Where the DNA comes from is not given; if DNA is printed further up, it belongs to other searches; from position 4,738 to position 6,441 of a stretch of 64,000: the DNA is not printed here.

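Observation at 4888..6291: Obg GTPase carrying a C-terminal Nudix hydrolase domain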

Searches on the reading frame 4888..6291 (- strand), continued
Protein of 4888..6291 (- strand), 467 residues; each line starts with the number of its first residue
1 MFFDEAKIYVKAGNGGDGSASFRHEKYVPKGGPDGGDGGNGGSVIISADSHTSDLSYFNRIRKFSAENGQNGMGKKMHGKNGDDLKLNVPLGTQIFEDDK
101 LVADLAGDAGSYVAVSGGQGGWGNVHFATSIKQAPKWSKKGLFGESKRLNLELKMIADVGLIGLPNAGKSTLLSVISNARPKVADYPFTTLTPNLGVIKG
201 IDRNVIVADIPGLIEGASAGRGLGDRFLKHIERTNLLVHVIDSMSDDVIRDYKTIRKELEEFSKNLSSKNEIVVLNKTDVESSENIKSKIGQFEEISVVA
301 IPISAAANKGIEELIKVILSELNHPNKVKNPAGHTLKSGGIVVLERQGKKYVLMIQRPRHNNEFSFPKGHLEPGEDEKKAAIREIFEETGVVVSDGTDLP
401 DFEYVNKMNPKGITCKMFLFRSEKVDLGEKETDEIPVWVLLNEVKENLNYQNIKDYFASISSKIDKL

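Call 73: predict_structure(alignment_id=A5)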
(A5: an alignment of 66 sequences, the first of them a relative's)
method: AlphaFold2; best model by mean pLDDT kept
length: 467 residues; sequences in the alignment: 66
mean_pLDDT: 70.9   pTM: 0.46
mean pLDDT of the five models: 70.9, 70.1, 68.7, 67.1, 65.3
residues with pLDDT >= 90: 52; 70-90: 211; 50-70: 135; < 50: 69
segments of 3 or more residues with pLDDT < 50: 25-27, 185-191, 214-218, 220-223, 324-339, 360-362, 405-411, 427-435, 446-452
pLDDT, mean of each block of 10 residues (from residue 1): 72 89 53 74 89 74 91 81 90 82 72 91 69 72 92 71 83 74 48 61 66 50 54 77 88 84 72 87 88 82 85 80 43 37 72 66 53 73 71 72 51 67 57 49 51 59 68
secondary structure, 60 per line:
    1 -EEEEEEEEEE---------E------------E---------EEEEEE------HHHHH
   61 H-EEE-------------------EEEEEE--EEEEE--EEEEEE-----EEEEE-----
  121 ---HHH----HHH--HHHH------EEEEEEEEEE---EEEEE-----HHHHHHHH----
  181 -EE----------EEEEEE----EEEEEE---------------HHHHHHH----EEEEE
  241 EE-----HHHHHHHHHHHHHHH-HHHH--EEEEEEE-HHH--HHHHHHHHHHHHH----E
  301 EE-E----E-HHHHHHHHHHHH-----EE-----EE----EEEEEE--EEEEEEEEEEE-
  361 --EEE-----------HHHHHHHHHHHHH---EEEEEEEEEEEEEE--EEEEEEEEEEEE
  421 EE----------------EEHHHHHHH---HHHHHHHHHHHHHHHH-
elements in order: E2-11 E44-49 H56-61 E63-65 E85-90 E93-97 E100-105 E111-115 H136-139 E146-155 E159-163 H169-176 E194-199 E204-209 H225-231 E236-242 H248-262 H264-267 E270-276 H283-295 E300-302 H311-322 E341-346 E349-359 E363-365 H377-389 E393-406 E409-422 H441-447 H451-466
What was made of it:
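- The full-length model has pTM 0.46 with a disordered linker (call 73). No confident interface is predicted (call 73).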

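Call 76: list_cluster_members(proteins=[P0001, P0002, P0004, P0037, P0132, P0049])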
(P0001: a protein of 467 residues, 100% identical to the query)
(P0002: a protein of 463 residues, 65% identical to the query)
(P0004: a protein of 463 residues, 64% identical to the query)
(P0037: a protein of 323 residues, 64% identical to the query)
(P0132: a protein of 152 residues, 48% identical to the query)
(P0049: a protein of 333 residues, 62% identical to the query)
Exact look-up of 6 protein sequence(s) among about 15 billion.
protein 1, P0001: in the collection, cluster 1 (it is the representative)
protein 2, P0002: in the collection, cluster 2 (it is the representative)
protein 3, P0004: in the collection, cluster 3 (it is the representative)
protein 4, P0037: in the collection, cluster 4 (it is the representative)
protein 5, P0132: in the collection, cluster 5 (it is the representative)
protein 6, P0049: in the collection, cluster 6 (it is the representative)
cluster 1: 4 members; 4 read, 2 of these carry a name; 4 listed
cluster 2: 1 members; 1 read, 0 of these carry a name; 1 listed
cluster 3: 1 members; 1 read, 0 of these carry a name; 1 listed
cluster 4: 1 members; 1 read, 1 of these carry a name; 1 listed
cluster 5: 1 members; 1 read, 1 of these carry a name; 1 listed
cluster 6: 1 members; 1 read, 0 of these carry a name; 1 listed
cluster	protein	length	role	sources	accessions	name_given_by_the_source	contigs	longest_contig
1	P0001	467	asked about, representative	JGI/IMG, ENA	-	-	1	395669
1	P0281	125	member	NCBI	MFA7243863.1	MAG: NUDIX domain-containing protein [Patescibacteria group bacterium]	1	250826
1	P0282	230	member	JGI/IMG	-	8-oxo-dGTP pyrophosphatase MutT (NUDIX family)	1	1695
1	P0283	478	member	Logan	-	-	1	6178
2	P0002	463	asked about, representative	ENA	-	-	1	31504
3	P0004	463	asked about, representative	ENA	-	-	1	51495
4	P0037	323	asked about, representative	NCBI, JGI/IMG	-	GTP-binding protein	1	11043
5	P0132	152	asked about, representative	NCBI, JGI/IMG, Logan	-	8-oxo-dGTP diphosphatase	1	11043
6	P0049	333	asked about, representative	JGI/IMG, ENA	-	-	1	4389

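Call 78: find_encoding_contigs(protein=P0281, flank=4000, max_places=3)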
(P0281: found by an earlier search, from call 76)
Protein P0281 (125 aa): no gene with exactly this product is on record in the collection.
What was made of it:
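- Tried and rejected: No locus could be retrieved for it (call 78).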

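Call 81: search_protein_families(library=padloc, proteins=[window:4888-6291:-], max_evalue=0.01)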
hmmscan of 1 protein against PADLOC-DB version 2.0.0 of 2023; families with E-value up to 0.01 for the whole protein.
window:4888-6291:- (467 aa): 1 family
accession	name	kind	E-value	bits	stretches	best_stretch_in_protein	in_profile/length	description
PDLC04899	PDC-S07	-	4.8e-09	34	1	349-445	17-113/135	-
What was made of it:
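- Tried and rejected: It gave only a generic Nudix hit (call 81), so a defence-system reading was dropped.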

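Call 88: find_homologous_proteins(query=L172:2912-3340:+, max_evalue=0.001)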
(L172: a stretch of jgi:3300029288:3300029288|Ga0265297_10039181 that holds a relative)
Query L172:2912-3340:+ (143 aa): 4 proteins with E <= 0.001 among 10 candidates.
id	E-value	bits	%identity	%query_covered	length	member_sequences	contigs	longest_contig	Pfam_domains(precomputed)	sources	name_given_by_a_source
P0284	1.7e-88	312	100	100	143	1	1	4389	PF00293.35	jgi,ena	-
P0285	8.3e-70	251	86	93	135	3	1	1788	PF00293.35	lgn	-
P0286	1.3e-54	202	67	96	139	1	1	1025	PF00293.35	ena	-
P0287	6.4e-46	174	57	97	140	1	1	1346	PF00293.35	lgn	-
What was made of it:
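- Tried and rejected: That family has four clusters, all stand-alone (call 88).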
